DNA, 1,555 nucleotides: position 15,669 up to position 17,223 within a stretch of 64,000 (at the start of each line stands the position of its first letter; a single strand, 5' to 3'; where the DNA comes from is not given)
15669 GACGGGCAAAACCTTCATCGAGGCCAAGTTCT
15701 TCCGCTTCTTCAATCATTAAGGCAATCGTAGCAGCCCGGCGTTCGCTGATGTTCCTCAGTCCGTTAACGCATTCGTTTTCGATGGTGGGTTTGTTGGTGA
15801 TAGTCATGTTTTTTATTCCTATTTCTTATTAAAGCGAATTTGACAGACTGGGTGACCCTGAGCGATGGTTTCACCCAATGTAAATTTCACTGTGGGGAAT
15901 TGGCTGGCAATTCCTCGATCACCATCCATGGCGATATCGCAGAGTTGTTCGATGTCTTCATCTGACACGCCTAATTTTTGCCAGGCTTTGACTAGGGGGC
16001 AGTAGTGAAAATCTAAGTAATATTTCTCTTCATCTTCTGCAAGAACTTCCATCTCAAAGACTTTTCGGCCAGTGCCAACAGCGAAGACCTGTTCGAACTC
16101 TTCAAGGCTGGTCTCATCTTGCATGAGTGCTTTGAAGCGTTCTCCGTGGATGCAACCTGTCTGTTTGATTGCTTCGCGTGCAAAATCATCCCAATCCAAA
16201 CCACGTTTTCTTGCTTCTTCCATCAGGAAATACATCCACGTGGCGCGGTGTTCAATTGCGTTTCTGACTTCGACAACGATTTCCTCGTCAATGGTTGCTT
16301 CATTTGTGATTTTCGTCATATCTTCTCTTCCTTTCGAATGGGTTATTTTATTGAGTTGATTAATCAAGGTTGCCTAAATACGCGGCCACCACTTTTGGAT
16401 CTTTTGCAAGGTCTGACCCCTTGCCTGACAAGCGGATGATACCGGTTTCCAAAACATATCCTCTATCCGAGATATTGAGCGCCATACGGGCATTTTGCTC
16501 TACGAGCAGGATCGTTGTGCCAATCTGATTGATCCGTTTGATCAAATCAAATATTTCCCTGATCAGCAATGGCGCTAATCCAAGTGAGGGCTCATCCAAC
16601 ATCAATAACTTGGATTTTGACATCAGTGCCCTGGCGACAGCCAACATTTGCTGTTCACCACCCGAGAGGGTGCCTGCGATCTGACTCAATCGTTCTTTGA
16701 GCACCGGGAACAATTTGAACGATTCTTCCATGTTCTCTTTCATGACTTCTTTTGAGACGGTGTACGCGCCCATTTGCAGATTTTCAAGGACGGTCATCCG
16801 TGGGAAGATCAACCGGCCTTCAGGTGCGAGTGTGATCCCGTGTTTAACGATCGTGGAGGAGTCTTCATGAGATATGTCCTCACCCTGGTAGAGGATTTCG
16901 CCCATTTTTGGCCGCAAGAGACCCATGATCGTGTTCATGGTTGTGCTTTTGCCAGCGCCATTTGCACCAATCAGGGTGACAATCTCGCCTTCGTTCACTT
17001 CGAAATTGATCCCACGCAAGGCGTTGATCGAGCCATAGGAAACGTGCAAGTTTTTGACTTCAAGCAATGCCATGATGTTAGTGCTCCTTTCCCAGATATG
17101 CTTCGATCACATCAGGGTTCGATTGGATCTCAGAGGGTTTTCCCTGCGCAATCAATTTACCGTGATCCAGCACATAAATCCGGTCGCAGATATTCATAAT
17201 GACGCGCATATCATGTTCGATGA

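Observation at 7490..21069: Co-regulated LacI regulon suggesting an undescribed catabolic pathway for an amino acid-sugar conjugate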

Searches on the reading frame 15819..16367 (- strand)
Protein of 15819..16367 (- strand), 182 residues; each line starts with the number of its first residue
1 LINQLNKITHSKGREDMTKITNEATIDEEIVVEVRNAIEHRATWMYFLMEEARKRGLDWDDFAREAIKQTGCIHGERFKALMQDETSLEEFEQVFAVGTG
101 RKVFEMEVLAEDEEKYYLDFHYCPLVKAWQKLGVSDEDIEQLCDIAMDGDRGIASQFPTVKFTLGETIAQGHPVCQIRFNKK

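Call 3: search_protein_families(library=pfam, proteins=[window:15819-16367:-])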
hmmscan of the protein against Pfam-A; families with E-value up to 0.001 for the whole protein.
window:15819-16367:- (182 aa): 1 family
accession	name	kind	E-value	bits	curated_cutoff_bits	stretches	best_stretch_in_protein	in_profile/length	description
PF14196.11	ATC_hydrolase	-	4.2e-27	96.2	28.1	1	36-179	2-145/145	L-2-amino-thiazoline-4-carboxylic acid hydrolase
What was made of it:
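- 15819..16367 (-): ATC_hydrolase-family protein a. The likely true start is the ATG at 16319, giving 166 aa. PF14196 scores 96.2 bits (call 3).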

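Call 4: search_protein_families(library=ncbifam, proteins=[window:15819-16367:-])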
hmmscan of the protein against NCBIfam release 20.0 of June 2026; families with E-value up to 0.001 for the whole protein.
window:15819-16367:- (182 aa): 0 families

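Call 31: search_solved_structures(query=window:15819-16367:-, max_evalue=10)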
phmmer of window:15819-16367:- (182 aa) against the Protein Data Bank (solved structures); distinct sequences matched with E-value up to 10: 3.
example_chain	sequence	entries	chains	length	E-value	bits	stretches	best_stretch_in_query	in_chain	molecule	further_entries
8ugc_A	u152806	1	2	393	0.2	14.4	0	126-170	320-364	FD15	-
5elp_C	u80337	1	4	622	1.1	12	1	35-121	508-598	NRPS/PKS protein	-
6khr_A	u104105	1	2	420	1.1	12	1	96-131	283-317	Formate-dependent phosphoribosylglycinamide formyltransferase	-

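Call 60: find_homologous_proteins(query=window:15819-16367:-, max_evalue=0.00001)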
Query window:15819-16367:- (182 aa): 932 proteins with E <= 0.00001 among 991 candidates; the best 120 are listed.
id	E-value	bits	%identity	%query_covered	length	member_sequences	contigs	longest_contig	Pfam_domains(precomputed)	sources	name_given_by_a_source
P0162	9.0e-106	369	98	91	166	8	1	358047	PF14196.12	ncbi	-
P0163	2.6e-93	328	86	91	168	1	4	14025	PF14196.12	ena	-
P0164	2.0e-90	319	84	91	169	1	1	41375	PF14196.12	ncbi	-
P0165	3.3e-87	309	80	91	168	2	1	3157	PF14196.12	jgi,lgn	jgi:hypothetical protein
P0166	8.6e-86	304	80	91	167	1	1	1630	PF14196.12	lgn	-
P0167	3.3e-84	299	77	91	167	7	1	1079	PF14196.12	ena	-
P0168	3.1e-83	296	77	91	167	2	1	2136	PF14196.12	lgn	-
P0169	2.1e-81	290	77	91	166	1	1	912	PF14196.12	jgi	jgi:hypothetical protein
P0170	1.9e-77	277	72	91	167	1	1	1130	PF14196.12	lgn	-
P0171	1.8e-76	274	70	91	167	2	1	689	PF14196.12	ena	-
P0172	3.9e-76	272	70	91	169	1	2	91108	PF14196.12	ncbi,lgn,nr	ncbi:MAG: L-2-amino-thiazoline-4-carboxylic acid hydrolase [Anaerolineales bacterium]|nr:L-2-amino-t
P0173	8.5e-75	268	72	91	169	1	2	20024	PF14196.12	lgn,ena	-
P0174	9.7e-74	265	72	87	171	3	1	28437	PF14196.12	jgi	-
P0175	1.2e-73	264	73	84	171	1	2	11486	PF14196.12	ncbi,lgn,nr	ncbi:MAG: L-2-amino-thiazoline-4-carboxylic acid hydrolase [Anaerolineales bacterium]|nr:L-2-amino-t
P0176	2.3e-72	260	68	91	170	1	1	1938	PF14196.12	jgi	-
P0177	2.6e-72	260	69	91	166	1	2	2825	PF14196.12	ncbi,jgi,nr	ncbi:MAG: L-2-amino-thiazoline-4-carboxylic acid hydrolase [Chloroflexi bacterium]|nr:L-2-amino-thia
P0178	5.3e-72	259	67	91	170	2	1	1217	PF14196.12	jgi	jgi:hypothetical protein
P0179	5.7e-72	259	67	91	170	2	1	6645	PF14196.12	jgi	jgi:hypothetical protein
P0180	8.0e-72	258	68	91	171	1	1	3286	PF14196.12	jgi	-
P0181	9.2e-72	258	66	91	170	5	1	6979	PF14196.12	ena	-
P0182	1.8e-71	257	69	91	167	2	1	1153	PF14196.12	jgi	jgi:hypothetical protein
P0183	3.4e-71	256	66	91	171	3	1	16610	PF14196.12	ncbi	-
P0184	4.1e-71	256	69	91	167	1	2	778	PF14196.12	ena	-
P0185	4.5e-71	256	67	91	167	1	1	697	PF14196.12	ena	-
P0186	5.3e-71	256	67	91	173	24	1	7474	PF14196.12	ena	-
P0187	5.9e-71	256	68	91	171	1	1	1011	PF14196.12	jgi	jgi:hypothetical protein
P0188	7.4e-71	255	68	91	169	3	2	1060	PF14196.12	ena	-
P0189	1.1e-70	255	69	86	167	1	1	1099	PF14196.12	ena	-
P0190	1.7e-70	254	68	91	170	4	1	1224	PF14196.12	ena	-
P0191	1.8e-70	254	68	91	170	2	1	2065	PF14196.12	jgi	-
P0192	2.3e-70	254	67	91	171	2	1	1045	PF14196.12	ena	-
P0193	2.8e-70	253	68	90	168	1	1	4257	PF14196.12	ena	-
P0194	3.1e-70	253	67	91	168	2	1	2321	PF14196.12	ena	-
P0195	3.1e-70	253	71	84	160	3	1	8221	PF14196.12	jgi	jgi:hypothetical protein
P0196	3.1e-70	253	67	91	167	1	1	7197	PF14196.12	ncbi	-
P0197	6.3e-70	252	67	91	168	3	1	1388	PF14196.12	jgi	-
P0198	6.6e-70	252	64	91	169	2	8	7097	PF14196.12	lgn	-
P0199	6.7e-70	252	66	91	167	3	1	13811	PF14196.12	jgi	-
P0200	7.8e-70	252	68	86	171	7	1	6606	PF14196.12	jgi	jgi:hypothetical protein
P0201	9.5e-70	252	64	91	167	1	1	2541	PF14196.12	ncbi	-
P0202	9.7e-70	252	66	91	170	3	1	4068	PF14196.12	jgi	-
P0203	9.8e-70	252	67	91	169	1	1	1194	PF14196.12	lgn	-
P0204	1.1e-69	252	65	91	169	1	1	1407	PF14196.12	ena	-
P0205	1.2e-69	251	65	91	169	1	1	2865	PF14196.12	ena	-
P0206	1.8e-69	251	66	91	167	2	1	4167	PF14196.12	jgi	-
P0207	3.4e-69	250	68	85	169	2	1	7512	PF14196.12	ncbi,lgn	-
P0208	3.6e-69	250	66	91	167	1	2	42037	PF14196.12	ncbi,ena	-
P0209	9.6e-69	248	66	91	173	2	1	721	PF14196.12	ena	-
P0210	1.1e-68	248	65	91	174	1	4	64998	PF14196.12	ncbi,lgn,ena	ncbi:MAG: L-2-amino-thiazoline-4-carboxylic acid hydrolase [Anaerolineaceae bacterium]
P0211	1.6e-68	248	67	91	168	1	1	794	PF14196.12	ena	-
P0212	1.7e-68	248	64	91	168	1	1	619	PF14196.12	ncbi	-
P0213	3.3e-68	247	67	91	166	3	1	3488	PF14196.12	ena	-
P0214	3.7e-68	246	65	91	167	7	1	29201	PF14196.12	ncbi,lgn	-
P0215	4.4e-68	246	64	91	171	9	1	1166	PF14196.12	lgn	-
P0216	5.6e-68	246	65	90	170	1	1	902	PF14196.12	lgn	-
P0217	8.7e-68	245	66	91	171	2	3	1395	PF14196.12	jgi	jgi:hypothetical protein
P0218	1.6e-67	244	65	91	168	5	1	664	PF14196.12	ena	-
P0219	2.0e-67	244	68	88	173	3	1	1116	PF14196.12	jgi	jgi:hypothetical protein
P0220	2.1e-67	244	66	91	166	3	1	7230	PF14196.12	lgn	-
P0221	2.8e-67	244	65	91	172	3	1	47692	PF14196.12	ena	-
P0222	3.2e-67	243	64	91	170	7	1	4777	PF14196.12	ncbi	ncbi:MAG: L-2-amino-thiazoline-4-carboxylic acid hydrolase [Anaerolineales bacterium]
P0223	3.4e-67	243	66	91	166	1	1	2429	PF14196.12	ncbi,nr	ncbi:MAG: L-2-amino-thiazoline-4-carboxylic acid hydrolase [Anaerolineales bacterium]|nr:L-2-amino-t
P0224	3.6e-67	243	65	91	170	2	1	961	PF14196.12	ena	-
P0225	3.7e-67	243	66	91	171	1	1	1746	PF14196.12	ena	-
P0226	4.1e-67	243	64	90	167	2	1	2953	PF14196.12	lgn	-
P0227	4.5e-67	243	68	86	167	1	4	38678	PF14196.12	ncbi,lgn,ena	-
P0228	5.2e-67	243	65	91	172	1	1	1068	PF14196.12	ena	-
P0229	5.3e-67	243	64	91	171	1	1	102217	PF14196.12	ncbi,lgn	-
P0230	5.5e-67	243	64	91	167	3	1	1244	PF14196.12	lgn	-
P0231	6.4e-67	242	68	87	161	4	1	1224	PF14196.12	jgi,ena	-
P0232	7.7e-67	242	64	91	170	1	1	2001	PF14196.12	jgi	-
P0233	8.6e-67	242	70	85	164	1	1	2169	PF14196.12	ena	-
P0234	9.5e-67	242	64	91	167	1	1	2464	PF14196.12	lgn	-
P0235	1.0e-66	242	64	91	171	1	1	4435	PF14196.12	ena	-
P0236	1.1e-66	242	68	85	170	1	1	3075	PF14196.12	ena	-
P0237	1.4e-66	241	64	93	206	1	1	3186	PF14196.12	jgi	jgi:hypothetical protein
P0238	1.5e-66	241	64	91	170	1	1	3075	PF14196.12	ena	-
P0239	1.9e-66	241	64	91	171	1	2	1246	PF14196.12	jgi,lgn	jgi:hypothetical protein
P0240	2.0e-66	241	64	91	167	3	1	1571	PF14196.12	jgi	jgi:hypothetical protein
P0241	2.5e-66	241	68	87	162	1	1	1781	PF14196.12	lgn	-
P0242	2.8e-66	240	69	86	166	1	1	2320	PF14196.12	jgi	jgi:hypothetical protein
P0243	3.2e-66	240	62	91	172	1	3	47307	PF14196.12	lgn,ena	-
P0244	3.6e-66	240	64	91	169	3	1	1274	PF14196.12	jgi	-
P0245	4.4e-66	240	63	91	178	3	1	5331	PF14196.12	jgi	-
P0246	4.6e-66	240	64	91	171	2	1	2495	PF14196.12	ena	-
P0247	4.7e-66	240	70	84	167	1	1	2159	PF14196.12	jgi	jgi:hypothetical protein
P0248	5.9e-66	239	68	87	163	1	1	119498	PF14196.12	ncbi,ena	-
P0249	7.2e-66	239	67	86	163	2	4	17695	PF14196.12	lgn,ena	-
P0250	8.1e-66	239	63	91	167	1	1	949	PF14196.12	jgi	jgi:hypothetical protein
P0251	8.6e-66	239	65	87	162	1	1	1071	PF14196.12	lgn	-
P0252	9.2e-66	239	63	91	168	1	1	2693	PF14196.12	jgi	jgi:hypothetical protein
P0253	1.0e-65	239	66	91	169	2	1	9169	PF14196.12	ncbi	ncbi:MAG: L-2-amino-thiazoline-4-carboxylic acid hydrolase [Anaerolineaceae bacterium]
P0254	1.3e-65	238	63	91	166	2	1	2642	PF14196.12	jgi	jgi:hypothetical protein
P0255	1.8e-65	238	63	91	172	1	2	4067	PF14196.12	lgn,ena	-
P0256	1.8e-65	238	65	91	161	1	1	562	PF14196.12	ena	-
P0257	1.9e-65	238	64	91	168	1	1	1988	PF14196.12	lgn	-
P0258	2.3e-65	237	67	85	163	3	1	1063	PF14196.12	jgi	jgi:hypothetical protein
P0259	3.3e-65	237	64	91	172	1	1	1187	PF14196.12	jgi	jgi:hypothetical protein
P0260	4.0e-65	237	63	90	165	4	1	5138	PF14196.12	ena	-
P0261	4.1e-65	237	64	91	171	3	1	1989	PF14196.12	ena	-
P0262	4.3e-65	236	67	84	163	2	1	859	PF14196.12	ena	-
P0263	4.3e-65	236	63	91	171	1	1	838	PF14196.12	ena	-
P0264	4.8e-65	236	63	91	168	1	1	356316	PF14196.12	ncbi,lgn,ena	-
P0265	6.0e-65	236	63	91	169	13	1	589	PF14196.12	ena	-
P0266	6.4e-65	236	65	84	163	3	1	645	PF14196.12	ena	-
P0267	8.0e-65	236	65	86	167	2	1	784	PF14196.12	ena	-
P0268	1.0e-64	235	62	89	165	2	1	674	PF14196.12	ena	-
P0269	1.1e-64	235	62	91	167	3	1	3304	PF14196.12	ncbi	-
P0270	1.4e-64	235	63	91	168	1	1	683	PF14196.12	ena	-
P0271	1.7e-64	235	67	84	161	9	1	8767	PF14196.12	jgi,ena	-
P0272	2.2e-64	234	63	91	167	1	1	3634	PF14196.12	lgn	-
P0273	2.5e-64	234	63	91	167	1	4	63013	PF14196.12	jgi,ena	-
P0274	2.7e-64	234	63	91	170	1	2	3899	PF14196.12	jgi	jgi:hypothetical protein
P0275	2.9e-64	234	61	91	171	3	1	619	PF14196.12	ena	-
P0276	3.1e-64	234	63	91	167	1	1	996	PF14196.12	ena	-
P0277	3.4e-64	234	67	85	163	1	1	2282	PF14196.12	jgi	jgi:hypothetical protein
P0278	3.6e-64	233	63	91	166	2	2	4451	PF14196.12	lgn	-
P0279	4.3e-64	233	63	91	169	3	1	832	PF14196.12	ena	-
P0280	4.6e-64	233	65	86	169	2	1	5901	PF14196.12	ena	-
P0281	5.8e-64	233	63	91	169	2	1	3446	PF14196.12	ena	-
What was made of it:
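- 15819..16367 (-): Homologues cover residues 17-182 only (call 60).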

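Call 61: find_encoding_contigs(protein=P0172, flank=10000, max_places=1)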
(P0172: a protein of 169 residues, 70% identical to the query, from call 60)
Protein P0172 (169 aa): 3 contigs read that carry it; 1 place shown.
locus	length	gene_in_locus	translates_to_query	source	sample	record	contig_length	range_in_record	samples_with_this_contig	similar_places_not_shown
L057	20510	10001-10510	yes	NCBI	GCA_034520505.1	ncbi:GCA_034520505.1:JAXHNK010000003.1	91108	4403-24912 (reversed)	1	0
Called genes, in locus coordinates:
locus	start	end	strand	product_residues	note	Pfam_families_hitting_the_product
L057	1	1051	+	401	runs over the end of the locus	PF03453:MoeA_N, PF00994:MoCF_biosynth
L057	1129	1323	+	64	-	-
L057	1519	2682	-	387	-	PF00364:Biotin_lipoyl (faint), PF25973:BSH_CzcB, PF25984:BSH_YknX (faint), PF25990:Beta-barrel_YknX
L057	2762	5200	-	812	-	PF02687:FtsX, PF12704:MacB_PCD (weak), PF02687:FtsX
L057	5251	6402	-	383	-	PF02463:SMC_N (faint), PF00005:ABC_tran, PF13304:AAA_21 (weak), PF00027:cNMP_binding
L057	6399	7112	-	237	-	PF00005:ABC_tran, PF13304:AAA_21 (faint)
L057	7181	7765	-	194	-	PF14278:TetR_C_8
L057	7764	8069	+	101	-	-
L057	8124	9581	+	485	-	-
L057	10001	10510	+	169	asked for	PF14196:ATC_hydrolase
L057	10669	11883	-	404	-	PF03033:Glyco_transf_28, PF06722:EryCIII-like_C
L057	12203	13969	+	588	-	PF00664:ABC_membrane, PF00005:ABC_tran, PF02463:SMC_N (faint)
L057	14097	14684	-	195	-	-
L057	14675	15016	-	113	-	PF04773:FecR (weak)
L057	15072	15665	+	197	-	PF02361:CbiQ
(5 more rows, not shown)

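Call 62: find_encoding_contigs(protein=P0264, flank=10000, max_places=1)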
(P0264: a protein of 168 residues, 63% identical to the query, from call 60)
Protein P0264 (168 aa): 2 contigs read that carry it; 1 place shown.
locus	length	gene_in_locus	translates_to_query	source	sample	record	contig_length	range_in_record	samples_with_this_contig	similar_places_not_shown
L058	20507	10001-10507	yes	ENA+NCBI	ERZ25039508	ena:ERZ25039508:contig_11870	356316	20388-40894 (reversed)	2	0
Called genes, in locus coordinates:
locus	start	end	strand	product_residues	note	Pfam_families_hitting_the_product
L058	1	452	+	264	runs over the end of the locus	PF02985:HEAT (faint), PF13646:HEAT_2 (weak)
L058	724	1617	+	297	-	-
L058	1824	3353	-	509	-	PF00561:Abhydrolase_1, PF08386:Abhydrolase_4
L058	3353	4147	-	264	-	PF01209:Ubie_methyltran, PF13489:Methyltransf_23, PF02353:CMAS (weak), PF08241:Methyltransf_11, PF08242:Methyltransf_12, PF13649:Methyltransf_25, PF13847:Methyltransf_31, PF01170:UPF0020 (weak)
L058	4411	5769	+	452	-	PF13517:FG-GAP_3 (faint)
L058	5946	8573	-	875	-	-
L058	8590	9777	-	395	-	PF06439:3keto-disac_hyd (weak)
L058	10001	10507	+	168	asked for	PF14196:ATC_hydrolase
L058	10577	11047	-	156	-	PF00403:HMA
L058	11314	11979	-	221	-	-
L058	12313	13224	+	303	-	PF01040:UbiA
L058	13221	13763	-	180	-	PF01209:Ubie_methyltran, PF08241:Methyltransf_11, PF08242:Methyltransf_12, PF13489:Methyltransf_23 (weak), PF13649:Methyltransf_25, PF13847:Methyltransf_31, PF24675:NpmA (faint)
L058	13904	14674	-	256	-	PF00528:BPD_transp_1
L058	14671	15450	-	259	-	PF00005:ABC_tran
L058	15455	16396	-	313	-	PF03180:Lipoprotein_9, PF04069:OpuAC (weak), PF12974:Phosphonate-bd, PF09084:NMT1, PF13379:NMT1_2 (weak)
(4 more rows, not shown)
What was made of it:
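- Close homologues occur as stand-alone genes (calls 61, 62).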

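Call 72: predict_structure(alignment_id=A5)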
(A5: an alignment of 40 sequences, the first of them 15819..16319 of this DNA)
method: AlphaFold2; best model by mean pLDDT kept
length: 166 residues; sequences in the alignment: 40
mean_pLDDT: 91.9   pTM: 0.82
mean pLDDT of the five models: 91.9, 91.4, 91.0, 90.6, 88.4
residues with pLDDT >= 90: 140; 70-90: 19; 50-70: 5; < 50: 2
segments of 3 or more residues with pLDDT < 50: none
pLDDT, mean of each block of 10 residues (from residue 1): 65 92 96 95 94 97 94 90 90 94 95 96 93 95 92 91 94
secondary structure, 60 per line:
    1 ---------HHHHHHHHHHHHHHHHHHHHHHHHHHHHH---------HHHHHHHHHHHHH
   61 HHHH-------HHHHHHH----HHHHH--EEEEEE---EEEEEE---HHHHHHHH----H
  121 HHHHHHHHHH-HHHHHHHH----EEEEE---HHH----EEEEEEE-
elements in order: H10-38 H48-64 H72-78 H83-87 E90-95 E99-104 H108-115 H120-130 H132-139 E144-148 E159-165

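Call 75: fold_search(model_id=the predicted structure, library=pdb)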
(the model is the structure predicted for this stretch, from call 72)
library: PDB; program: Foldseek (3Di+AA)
matches with E <= 10: 364; with E <= 0.001: 18
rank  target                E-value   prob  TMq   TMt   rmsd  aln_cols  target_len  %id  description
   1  6aq3_E                3.4e-05  1.00  0.57  0.55   4.9       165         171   15  Crystal structure of a trafficking protein particle complex subunit 3 from Naegleria fowleri covalently bound to palmi (released 2017-08-30)
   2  6aq3_C                4.8e-05  1.00  0.50  0.50   6.1       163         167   13  Crystal structure of a trafficking protein particle complex subunit 3 from Naegleria fowleri covalently bound to palmi (released 2017-08-30)
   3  6aq3_B                1.5e-04  1.00  0.50  0.49   6.0       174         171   16  Crystal structure of a trafficking protein particle complex subunit 3 from Naegleria fowleri covalently bound to palmi (released 2017-08-30)
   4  1wc8                  1.5e-04  1.00  0.49  0.50   6.6       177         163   14  The crystal structure of mouse bet3p (released 2004-12-13)
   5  6aq3_A                2.7e-04  1.00  0.54  0.54   5.1       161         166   16  Crystal structure of a trafficking protein particle complex subunit 3 from Naegleria fowleri covalently bound to palmi (released 2017-08-30)
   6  6aq3_F                3.0e-04  1.00  0.50  0.49   6.0       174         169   16  Crystal structure of a trafficking protein particle complex subunit 3 from Naegleria fowleri covalently bound to palmi (released 2017-08-30)
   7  7u05_F                3.0e-04  1.00  0.46  0.42   8.0       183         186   15  Structure of the yeast TRAPPII-Rab11/Ypt32 complex in the closed/closed state (composite structure) (released 2022-04-27)
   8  6aq3_D                3.4e-04  1.00  0.57  0.56   4.9       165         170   14  Crystal structure of a trafficking protein particle complex subunit 3 from Naegleria fowleri covalently bound to palmi (released 2017-08-30)
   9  2j3w_E                4.1e-04  1.00  0.50  0.52   6.2       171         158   14  The crystal structure of the bet3-trs31-sedlin complex. (released 2006-11-27)
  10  7b6d_A                5.2e-04  1.00  0.47  0.47   6.7       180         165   16  Drosophila melanogaster TRAPPCore (C1, C2, C2L, C3a/b, C4, C5, C6 subunits) (released 2021-06-09)
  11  3kxc_A                5.5e-04  1.00  0.51  0.53   5.3       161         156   13  Mutant transport protein (released 2010-04-21)
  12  7b6d_G                5.5e-04  1.00  0.49  0.48   6.5       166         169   14  Drosophila melanogaster TRAPPCore (C1, C2, C2L, C3a/b, C4, C5, C6 subunits) (released 2021-06-09)
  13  7e2c_F                5.5e-04  1.00  0.43  0.40   8.5       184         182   14  Monomer of TRAPPII (open) (released 2022-02-09)
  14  1sz7                  6.6e-04  1.00  0.53  0.55   5.7       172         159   13  Crystal structure of Human Bet3 (released 2005-01-18)
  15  1wc9                  6.6e-04  1.00  0.51  0.53   5.9       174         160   14  The crystal structure of truncated mouse bet3p (released 2004-12-13)
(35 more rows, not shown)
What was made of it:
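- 15819..16367 (-): The AF2 model has pLDDT 91.9 and a Bet3 / V4R (PoxR, MopR) / H-NOX fold (calls 72, 75).
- On ATC_hydrolase (PF14196): The fold matches the PoxR/MopR V4R domains (call 75).
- The ATC_hydrolase fold is mostly known from ligand-binding, non-catalytic proteins (call 75). The predicted fold matches Bet3/TRAPP, the PoxR/MopR/DmpR phenol-sensor domains and H-NOX, all of which are ligand binders (call 75).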

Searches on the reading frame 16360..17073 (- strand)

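Call 29: search_protein_families(library=ncbifam, proteins=[window:16360-17073:-], max_evalue=1e-10)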
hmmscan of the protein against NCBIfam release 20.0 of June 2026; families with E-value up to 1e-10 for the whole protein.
window:16360-17073:- (237 aa): 173 families (the best 25 are shown)
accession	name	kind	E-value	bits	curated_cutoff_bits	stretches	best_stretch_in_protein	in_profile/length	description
NF008626.0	PRK11614.1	equivalog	6.8e-78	261.4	441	1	2-234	4-236/237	high-affinity branched-chain amino acid ABC transporter ATP-binding protein LivF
TIGR03410.1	urea_trans_UrtE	equivalog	1.5e-65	220.9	285.8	1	4-225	1-222/230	urea ABC transporter ATP-binding subunit UrtE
TIGR04406.1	LPS_export_lptB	equivalog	1.5e-47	161.9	240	1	4-235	2-235/239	LPS export ABC transporter ATP-binding protein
NF008449.1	PRK11300.1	equivalog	1.5e-43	148.9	362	2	125-235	143-254/255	high-affinity branched-chain amino acid ABC transporter ATP-binding protein LivG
TIGR03411.1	urea_trans_UrtD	equivalog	1.2e-41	142.9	304.1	1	3-235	2-242/242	urea ABC transporter ATP-binding protein UrtD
TIGR01188.1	drrA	subfamily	3.1e-39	135.1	312.45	1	12-221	2-210/302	daunorubicin resistance ABC transporter, ATP-binding protein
NF011967.0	PRK15439.1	equivalog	4.3e-38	131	586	1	2-226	10-231/510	autoinducer 2 ABC transporter ATP-binding protein LsrA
NF043075.1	MMSYN1_0197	equivalog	9.5e-37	126.7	550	1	3-234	2-234/341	spermidine/putrescine ABC transporter ATP-binding protein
NF008144.0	PRK10895.1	equivalog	4.2e-36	124.6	381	1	1-235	1-237/241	LPS export ABC transporter ATP-binding protein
TIGR03265.1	PhnT2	equivalog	1e-34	120.4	457.7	1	3-235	4-237/353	putative 2-aminoethylphosphonate ABC transporter ATP-binding protein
TIGR00972.1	3a0107s01c2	equivalog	1.6e-34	119.4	343.2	1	4-227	2-235/248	phosphate ABC transporter ATP-binding protein PstB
NF047930.1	ABC_ATP_B6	equivalog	2.1e-34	119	670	1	4-211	3-212/510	putative B6 ABC transporter ATP-binding protein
TIGR02673.1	FtsE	equivalog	1.8e-33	116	264.85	1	4-211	2-213/214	cell division ATP-binding protein FtsE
NF007027.0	PRK09493.1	equivalog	2.5e-33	115.4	379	1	4-227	2-228/240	glutamine ABC transporter ATP-binding protein GlnQ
TIGR02315.1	ABC_phnC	equivalog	2.8e-33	115.3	266.1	1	3-223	1-234/243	phosphonate ABC transporter ATP-binding protein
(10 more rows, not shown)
